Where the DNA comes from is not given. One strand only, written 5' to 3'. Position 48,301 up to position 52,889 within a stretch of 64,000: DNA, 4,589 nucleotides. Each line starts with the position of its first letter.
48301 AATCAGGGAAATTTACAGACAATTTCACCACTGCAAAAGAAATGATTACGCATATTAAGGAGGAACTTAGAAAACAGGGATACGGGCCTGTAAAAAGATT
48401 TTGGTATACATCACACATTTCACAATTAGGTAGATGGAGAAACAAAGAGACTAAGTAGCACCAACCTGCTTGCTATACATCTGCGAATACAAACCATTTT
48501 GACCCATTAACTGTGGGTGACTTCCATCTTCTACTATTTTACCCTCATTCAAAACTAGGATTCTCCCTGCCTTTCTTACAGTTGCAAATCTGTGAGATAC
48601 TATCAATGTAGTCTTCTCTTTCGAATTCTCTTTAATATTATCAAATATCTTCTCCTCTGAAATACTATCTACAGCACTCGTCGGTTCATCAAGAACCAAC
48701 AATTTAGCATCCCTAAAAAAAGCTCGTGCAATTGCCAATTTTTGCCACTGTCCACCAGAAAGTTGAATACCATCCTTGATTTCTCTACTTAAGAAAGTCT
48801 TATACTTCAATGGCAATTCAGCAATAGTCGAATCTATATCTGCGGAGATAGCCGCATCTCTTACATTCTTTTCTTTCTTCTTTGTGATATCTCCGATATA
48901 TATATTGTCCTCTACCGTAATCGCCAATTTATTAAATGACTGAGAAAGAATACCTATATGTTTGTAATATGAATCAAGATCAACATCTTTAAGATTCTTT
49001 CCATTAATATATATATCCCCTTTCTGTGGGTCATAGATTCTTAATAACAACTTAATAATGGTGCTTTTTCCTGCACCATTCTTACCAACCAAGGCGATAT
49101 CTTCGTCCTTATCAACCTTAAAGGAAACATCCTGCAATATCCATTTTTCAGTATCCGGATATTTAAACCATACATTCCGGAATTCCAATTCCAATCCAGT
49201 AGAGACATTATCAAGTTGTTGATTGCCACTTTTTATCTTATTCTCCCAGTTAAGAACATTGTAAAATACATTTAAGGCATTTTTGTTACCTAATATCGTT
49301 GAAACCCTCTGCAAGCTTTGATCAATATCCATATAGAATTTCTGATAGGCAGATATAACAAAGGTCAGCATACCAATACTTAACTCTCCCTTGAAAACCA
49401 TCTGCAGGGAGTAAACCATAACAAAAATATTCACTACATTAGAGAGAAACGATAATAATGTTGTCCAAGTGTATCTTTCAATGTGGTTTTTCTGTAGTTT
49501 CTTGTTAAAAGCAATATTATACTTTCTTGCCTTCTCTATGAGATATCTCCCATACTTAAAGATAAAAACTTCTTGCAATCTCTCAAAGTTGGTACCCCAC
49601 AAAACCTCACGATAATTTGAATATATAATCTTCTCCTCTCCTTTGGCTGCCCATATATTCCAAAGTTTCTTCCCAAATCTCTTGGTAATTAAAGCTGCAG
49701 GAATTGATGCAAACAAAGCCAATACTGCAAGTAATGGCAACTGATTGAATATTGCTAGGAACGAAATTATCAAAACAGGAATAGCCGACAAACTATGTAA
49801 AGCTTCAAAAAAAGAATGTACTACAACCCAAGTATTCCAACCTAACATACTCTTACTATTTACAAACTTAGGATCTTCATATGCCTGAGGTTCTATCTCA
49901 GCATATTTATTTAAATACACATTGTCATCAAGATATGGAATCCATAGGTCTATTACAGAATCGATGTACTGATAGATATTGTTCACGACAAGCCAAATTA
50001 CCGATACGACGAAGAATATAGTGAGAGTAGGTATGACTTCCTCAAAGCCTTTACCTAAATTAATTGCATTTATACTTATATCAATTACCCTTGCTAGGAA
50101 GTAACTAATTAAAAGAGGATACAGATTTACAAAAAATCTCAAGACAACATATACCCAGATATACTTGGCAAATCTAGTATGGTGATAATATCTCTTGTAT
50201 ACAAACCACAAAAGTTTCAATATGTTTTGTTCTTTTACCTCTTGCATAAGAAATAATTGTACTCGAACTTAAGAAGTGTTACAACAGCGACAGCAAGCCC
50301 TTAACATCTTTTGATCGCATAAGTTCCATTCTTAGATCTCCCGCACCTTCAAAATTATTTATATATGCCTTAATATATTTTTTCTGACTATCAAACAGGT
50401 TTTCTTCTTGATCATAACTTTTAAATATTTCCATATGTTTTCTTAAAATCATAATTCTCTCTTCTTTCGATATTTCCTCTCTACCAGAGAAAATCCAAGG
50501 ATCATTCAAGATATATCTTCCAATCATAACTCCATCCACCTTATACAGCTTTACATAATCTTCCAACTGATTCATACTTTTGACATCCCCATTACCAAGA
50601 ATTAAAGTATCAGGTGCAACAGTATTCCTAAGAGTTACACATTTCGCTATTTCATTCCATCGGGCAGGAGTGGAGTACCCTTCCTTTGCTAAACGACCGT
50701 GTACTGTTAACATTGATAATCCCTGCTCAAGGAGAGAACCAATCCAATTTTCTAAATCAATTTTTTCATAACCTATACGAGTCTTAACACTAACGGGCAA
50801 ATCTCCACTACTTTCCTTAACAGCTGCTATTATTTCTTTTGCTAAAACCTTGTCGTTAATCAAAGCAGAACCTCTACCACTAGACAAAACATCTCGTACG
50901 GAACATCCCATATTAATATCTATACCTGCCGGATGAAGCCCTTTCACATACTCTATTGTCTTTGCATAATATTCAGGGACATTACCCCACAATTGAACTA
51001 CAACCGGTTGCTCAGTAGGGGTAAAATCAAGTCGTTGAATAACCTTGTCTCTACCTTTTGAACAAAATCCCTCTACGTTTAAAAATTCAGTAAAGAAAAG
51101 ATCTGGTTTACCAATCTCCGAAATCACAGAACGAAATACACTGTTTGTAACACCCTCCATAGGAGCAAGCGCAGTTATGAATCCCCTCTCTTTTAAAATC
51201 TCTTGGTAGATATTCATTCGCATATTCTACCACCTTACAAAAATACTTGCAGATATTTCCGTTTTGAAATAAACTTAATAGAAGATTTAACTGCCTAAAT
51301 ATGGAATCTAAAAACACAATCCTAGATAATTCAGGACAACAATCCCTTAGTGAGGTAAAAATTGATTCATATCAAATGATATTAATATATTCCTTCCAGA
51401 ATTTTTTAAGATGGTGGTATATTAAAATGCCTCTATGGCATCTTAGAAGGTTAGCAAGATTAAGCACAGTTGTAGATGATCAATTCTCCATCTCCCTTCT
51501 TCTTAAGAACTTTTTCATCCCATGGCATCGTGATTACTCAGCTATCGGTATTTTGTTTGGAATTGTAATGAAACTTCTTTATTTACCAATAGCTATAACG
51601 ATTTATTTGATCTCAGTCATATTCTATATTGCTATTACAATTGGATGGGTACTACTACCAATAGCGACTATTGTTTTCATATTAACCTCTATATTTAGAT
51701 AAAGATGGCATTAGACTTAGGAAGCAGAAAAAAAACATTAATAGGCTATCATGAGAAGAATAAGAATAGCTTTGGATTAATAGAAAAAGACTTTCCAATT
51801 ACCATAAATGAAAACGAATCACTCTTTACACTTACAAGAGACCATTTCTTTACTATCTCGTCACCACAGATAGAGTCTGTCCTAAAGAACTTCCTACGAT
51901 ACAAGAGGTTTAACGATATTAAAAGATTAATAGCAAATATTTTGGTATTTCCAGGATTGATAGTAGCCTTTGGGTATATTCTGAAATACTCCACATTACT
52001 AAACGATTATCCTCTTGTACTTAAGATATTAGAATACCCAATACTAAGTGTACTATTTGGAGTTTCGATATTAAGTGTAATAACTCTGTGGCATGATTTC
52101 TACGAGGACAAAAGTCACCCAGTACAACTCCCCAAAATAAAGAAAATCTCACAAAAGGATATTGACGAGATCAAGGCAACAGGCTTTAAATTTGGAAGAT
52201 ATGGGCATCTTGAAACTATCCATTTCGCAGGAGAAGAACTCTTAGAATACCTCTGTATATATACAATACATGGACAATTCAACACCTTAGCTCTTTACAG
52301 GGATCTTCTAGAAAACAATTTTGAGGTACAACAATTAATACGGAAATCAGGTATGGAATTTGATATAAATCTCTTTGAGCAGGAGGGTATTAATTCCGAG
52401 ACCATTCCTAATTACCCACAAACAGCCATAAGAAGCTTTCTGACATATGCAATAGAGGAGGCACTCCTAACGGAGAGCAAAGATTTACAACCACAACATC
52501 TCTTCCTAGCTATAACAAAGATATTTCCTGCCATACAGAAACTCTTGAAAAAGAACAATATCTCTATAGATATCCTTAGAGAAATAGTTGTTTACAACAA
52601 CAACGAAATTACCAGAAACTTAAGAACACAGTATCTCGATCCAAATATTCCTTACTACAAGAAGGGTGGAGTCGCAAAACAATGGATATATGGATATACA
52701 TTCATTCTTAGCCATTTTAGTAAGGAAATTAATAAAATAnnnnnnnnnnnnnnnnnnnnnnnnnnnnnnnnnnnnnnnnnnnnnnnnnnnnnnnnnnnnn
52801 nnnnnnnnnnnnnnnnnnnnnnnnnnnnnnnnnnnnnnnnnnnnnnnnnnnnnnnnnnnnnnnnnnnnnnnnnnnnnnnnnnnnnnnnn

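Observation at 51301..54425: ClpC-like double AAA+ unfoldase with an N-terminal two-helix membrane anchor, co-oriented with a small membrane protein.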

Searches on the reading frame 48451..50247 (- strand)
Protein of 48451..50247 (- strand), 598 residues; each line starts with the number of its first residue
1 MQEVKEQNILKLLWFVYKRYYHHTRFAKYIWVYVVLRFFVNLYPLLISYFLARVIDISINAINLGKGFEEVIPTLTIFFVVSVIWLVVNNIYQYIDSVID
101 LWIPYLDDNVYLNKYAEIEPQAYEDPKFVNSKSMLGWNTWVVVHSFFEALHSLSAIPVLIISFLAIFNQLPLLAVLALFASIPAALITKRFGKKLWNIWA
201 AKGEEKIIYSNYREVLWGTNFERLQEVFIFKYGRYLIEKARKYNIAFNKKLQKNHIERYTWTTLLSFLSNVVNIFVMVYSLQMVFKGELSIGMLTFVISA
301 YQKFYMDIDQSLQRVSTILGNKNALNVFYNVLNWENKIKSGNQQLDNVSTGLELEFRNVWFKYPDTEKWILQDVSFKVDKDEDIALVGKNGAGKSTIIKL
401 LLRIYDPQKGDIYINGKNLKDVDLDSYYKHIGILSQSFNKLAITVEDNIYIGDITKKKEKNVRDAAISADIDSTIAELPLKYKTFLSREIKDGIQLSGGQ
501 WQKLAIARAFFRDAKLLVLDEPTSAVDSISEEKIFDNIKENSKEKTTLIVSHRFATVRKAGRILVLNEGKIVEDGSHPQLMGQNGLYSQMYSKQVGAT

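Call 53: search_protein_families(library=pfam, proteins=[window:48451-50247:-], max_evalue=0.00001)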
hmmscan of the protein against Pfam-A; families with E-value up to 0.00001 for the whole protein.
window:48451-50247:- (598 aa): 3 families
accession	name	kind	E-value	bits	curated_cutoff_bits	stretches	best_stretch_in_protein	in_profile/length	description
PF00005.33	ABC_tran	-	1.1e-32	113.9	25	1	371-524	1-137/137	ABC transporter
PF02463.25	SMC_N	-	3.1e-09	37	40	1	402-564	101-209/220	RecF/RecN/SMC N terminal domain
PF13304.12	AAA_21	-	9.4e-07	29.6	27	0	385-405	3-23/304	AAA domain, putative AbiEii toxin, Type IV TA system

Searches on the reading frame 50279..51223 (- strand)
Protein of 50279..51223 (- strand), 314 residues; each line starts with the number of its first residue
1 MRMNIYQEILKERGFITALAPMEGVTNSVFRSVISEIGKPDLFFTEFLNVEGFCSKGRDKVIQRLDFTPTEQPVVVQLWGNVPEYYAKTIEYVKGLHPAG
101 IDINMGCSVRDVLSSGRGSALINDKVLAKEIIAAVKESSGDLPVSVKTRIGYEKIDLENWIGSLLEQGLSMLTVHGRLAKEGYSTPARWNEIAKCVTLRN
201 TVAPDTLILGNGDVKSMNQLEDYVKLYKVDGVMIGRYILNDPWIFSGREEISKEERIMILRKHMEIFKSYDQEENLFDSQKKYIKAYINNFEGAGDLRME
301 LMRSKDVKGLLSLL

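Call 53: search_protein_families(library=pfam, proteins=[window:50279-51223:-], max_evalue=0.00001)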
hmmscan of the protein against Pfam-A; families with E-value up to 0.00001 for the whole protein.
window:50279-51223:- (314 aa): 1 family
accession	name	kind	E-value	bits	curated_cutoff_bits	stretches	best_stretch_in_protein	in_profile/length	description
PF01207.24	Dus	-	1.6e-52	179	20.4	1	19-308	2-296/311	Dihydrouridine synthase (Dus)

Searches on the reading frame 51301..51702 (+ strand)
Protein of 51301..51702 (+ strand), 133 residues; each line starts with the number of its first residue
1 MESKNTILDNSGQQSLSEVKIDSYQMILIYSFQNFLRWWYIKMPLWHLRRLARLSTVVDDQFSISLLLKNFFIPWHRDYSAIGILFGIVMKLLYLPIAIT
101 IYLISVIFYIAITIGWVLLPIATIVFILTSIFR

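Call 3: search_protein_families(library=pfam, proteins=[window:51301-51702:+], max_evalue=0.1)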
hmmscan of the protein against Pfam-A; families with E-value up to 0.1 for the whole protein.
window:51301-51702:+ (133 aa): 0 families

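Call 4: search_protein_families(library=ncbifam, proteins=[window:51301-51702:+], max_evalue=0.1)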
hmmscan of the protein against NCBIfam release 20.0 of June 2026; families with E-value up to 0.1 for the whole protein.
window:51301-51702:+ (133 aa): 0 families

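Call 35: find_homologous_proteins(query=window:51301-51702:+, max_evalue=0.001)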
Query window:51301-51702:+ (133 aa): 125 proteins with E <= 0.001 among 141 candidates; the best 120 are listed.
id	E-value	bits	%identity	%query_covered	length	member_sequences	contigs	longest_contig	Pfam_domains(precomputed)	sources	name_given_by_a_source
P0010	2.2e-78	279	100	100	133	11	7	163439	-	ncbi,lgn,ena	-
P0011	6.5e-67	242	82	100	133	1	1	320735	-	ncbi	ncbi:MAG: hypothetical protein AB9915_03490 [Candidatus Dojkabacteria bacterium]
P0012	2.7e-64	233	82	100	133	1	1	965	-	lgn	-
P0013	4.6e-63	229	81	99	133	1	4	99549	-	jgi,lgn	-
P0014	7.9e-63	228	80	100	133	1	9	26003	-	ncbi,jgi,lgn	jgi:hypothetical protein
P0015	1.2e-62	228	80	100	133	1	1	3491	-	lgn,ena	-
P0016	3.0e-61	223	78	100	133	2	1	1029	-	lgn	-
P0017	4.4e-57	210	71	100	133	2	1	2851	-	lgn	-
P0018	6.7e-56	206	69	99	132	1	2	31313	-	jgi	jgi:hypothetical protein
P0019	1.1e-55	205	69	98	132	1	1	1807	-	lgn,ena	-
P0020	2.1e-55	204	68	98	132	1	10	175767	-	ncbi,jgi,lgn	-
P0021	2.9e-55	204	68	98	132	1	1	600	-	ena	-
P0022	4.2e-55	203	67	98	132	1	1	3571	-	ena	-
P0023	7.2e-55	203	68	100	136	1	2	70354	-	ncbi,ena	-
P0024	1.6e-54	201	72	100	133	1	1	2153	-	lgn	-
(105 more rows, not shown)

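Call 49: predict_structure(alignment_id=A4)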
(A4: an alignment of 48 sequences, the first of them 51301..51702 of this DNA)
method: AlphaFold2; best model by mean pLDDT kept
length: 133 residues; sequences in the alignment: 48
mean_pLDDT: 85.3   pTM: 0.64
mean pLDDT of the five models: 85.3, 84.9, 84.0, 84.1, 83.5
residues with pLDDT >= 90: 92; 70-90: 20; 50-70: 6; < 50: 15
segments of 3 or more residues with pLDDT < 50: 1-10, 12-16
pLDDT, mean of each block of 10 residues (from residue 1): 42 51 87 94 95 95 93 82 90 95 96 94 94 89
secondary structure, 60 per line:
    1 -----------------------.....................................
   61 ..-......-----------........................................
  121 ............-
elements in order: H24-62 H64-69 H81-132

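Call 52: search_protein_families(library=padloc, proteins=[window:51301-51702:+], max_evalue=0.01)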
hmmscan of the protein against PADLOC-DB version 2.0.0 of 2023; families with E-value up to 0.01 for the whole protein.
window:51301-51702:+ (133 aa): 0 families

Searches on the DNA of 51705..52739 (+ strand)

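Call 79: search_rna_families(source=L052, start=2500, end=4700, threshold=gathering)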
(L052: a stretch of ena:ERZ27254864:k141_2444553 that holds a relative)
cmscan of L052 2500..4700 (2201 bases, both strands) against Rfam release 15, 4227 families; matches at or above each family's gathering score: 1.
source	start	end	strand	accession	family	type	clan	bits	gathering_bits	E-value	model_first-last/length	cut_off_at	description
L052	2871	4346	+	RF00177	SSU_rRNA_bacteria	Gene; rRNA;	CL00111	1494.8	50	0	1-1533/1533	no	Bacterial small subunit ribosomal RNA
